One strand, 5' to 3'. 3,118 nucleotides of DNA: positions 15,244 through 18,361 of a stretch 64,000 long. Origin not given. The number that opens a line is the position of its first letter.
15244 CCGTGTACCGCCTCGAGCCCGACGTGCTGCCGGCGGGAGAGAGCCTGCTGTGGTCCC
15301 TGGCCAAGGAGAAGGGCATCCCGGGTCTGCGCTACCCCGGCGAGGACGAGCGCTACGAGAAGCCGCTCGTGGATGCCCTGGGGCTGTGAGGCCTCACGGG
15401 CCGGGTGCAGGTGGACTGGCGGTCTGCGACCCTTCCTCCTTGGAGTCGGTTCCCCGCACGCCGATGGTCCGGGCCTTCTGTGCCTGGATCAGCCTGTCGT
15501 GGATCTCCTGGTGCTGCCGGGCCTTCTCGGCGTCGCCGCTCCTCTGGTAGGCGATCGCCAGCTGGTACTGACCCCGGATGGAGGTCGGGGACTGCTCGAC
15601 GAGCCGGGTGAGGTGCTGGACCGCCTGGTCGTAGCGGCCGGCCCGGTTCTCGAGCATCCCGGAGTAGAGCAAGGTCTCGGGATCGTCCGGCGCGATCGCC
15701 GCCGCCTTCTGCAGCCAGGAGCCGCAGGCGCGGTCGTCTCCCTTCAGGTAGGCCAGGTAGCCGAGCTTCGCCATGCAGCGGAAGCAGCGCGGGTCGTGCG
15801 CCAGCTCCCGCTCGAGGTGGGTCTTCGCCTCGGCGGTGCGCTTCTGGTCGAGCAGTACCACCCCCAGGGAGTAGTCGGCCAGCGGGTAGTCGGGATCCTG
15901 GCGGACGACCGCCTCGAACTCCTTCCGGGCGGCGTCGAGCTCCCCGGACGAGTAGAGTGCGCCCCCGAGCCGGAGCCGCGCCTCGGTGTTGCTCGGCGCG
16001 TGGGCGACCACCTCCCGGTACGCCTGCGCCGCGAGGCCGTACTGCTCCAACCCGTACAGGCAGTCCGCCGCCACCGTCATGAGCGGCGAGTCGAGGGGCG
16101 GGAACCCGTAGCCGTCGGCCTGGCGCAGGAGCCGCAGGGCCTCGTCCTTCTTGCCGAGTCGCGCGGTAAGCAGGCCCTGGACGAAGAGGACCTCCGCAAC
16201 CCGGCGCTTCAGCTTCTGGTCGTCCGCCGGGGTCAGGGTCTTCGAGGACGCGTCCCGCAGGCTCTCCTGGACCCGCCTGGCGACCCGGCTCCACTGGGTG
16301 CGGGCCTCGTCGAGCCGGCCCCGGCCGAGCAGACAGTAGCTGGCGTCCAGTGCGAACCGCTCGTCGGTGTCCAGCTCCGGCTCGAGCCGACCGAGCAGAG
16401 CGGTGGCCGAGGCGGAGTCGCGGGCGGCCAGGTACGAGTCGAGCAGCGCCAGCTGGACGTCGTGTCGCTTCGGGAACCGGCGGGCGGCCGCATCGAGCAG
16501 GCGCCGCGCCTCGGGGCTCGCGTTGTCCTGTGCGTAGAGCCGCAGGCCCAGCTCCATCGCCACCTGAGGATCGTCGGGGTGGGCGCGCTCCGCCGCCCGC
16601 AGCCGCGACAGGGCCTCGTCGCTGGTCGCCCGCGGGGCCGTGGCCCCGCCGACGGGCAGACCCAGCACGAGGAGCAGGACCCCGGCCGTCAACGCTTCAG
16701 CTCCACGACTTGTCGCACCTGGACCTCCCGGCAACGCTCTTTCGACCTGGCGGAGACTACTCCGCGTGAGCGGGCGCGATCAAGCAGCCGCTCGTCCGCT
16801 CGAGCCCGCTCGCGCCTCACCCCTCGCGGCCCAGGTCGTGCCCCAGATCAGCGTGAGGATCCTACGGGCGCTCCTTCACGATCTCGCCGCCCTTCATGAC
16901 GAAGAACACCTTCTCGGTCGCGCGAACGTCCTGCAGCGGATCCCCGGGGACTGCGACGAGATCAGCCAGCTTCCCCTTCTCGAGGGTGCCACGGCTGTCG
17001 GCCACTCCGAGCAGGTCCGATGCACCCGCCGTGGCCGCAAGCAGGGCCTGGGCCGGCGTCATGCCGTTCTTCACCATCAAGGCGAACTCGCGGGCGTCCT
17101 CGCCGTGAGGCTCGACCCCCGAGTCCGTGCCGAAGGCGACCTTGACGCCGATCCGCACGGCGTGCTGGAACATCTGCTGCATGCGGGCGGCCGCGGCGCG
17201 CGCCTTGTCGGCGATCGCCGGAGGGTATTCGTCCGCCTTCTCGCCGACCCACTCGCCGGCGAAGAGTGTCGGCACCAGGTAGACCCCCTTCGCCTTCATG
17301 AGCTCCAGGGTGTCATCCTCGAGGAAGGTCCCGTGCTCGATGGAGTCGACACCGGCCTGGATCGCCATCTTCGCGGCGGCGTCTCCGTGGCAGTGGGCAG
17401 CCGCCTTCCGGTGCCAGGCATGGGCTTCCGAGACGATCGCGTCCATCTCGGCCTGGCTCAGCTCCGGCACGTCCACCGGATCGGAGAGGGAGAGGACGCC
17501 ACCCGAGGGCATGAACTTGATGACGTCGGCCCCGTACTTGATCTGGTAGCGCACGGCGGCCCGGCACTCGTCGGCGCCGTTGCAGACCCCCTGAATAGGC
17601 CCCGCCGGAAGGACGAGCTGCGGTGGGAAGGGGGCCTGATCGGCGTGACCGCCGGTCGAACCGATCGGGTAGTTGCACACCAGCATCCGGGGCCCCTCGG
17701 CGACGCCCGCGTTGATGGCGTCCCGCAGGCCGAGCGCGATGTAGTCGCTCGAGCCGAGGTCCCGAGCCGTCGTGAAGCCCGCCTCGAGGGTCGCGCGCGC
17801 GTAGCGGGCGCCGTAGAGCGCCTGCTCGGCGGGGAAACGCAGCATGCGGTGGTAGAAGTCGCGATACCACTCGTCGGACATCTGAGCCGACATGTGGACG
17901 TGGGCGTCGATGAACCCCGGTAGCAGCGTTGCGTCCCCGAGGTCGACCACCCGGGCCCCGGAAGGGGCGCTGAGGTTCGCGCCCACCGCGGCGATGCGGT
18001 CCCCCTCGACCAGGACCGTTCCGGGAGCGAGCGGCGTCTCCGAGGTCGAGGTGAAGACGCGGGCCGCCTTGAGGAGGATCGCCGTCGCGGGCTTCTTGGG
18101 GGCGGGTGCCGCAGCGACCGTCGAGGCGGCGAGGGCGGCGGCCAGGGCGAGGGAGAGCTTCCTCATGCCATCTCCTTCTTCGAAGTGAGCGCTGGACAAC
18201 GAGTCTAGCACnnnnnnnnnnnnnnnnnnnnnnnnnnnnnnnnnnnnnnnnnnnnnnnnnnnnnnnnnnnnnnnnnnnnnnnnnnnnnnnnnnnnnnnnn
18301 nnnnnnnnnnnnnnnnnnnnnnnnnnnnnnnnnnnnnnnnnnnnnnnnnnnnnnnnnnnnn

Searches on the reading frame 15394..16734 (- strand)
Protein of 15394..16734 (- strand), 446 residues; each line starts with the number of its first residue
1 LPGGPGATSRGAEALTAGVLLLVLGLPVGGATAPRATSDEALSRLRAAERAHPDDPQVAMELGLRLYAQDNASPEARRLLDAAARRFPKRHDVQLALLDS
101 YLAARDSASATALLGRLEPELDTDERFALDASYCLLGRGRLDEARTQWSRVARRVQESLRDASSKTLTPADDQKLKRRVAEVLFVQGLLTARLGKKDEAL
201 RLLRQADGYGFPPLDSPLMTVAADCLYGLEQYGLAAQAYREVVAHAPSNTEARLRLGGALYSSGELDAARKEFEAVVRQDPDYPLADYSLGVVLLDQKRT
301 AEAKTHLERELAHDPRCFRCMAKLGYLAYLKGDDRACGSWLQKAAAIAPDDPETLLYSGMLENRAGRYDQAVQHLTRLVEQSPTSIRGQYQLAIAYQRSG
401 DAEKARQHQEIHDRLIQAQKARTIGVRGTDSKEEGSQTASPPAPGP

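Call 32: search_protein_families(library=pfam, proteins=[window:15394-16734:-], max_evalue=0.001)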
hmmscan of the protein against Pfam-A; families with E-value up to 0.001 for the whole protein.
window:15394-16734:- (446 aa): 18 families
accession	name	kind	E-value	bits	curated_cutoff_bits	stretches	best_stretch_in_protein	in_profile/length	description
PF14559.12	TPR_19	-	4.7e-29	101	25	2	229-285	4-60/68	Tetratricopeptide repeat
PF13432.12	TPR_16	-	2.7e-25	88.9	32.7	2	223-284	4-65/65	Tetratricopeptide repeat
PF07719.23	TPR_2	-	7.6e-23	79.1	27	0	252-283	3-34/34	Tetratricopeptide repeat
PF13428.12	TPR_14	-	4e-20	70.7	23.5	2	352-394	1-43/44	Tetratricopeptide repeat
PF13414.12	TPR_11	-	1.6e-18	66.6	26.8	2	258-297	2-41/42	TPR repeat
PF13431.12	TPR_17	-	1.7e-14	53.2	24.4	0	376-407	3-34/34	Tetratricopeptide repeat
PF13174.12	TPR_6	-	1.1e-13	51.3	26.3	0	353-385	1-33/33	Tetratricopeptide repeat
PF00515.34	TPR_1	-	3.1e-13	49.4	27.8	0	251-283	2-34/34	Tetratricopeptide repeat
PF13181.12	TPR_8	-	5.9e-13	48.3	25.7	0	251-283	2-34/34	Tetratricopeptide repeat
PF24575.1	TPR_Slam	-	7.4e-13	49.3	35.2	1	230-273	61-104/104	Surface lipoprotein assembly modifier, N-terminal TPR repeats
PF13424.12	TPR_12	-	2.4e-12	47.3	30.1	1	354-410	5-69/77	Tetratricopeptide repeat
PF14561.12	TPR_20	-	1.1e-08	35.7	25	0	341-385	11-55/90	Tetratricopeptide repeat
PF23914.1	TPR_CcmH_CycH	-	4.2e-08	33.6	42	0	322-422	54-157/158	Cytochrome c-type biogenesis protein H TPR domain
PF25064.1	ARM_TT21_5th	-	5.1e-08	33.7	27.8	0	364-412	13-61/117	TT21 fifth ARM repeats domain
PF12895.13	ANAPC3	-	1.1e-07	32.5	27.2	0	235-309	8-81/82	Anaphase-promoting complex, cyclosome, subunit 3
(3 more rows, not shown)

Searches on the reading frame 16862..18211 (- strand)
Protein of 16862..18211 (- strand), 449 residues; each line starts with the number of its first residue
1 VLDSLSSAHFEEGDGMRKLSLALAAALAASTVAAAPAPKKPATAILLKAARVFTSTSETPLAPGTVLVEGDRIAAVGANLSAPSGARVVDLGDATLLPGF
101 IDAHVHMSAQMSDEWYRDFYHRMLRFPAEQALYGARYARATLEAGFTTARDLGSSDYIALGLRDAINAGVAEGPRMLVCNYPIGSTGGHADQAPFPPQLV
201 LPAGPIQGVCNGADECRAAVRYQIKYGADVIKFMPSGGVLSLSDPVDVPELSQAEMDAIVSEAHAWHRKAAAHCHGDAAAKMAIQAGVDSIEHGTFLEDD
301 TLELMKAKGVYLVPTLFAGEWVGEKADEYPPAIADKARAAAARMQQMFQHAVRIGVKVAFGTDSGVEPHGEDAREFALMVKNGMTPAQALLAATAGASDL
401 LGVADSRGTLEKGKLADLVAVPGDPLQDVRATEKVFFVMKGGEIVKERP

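Call 32: search_protein_families(library=pfam, proteins=[window:16862-18211:-], max_evalue=0.001)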
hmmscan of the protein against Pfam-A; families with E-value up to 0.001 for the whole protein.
window:16862-18211:- (449 aa): 2 families
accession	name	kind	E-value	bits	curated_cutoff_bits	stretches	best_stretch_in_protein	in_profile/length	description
PF01979.26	Amidohydro_1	-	3e-52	178.4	25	1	95-445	1-345/345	Amidohydrolase family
PF07969.17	Amidohydro_3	-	1e-17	65.3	29.7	2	235-445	241-471/472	Amidohydrolase family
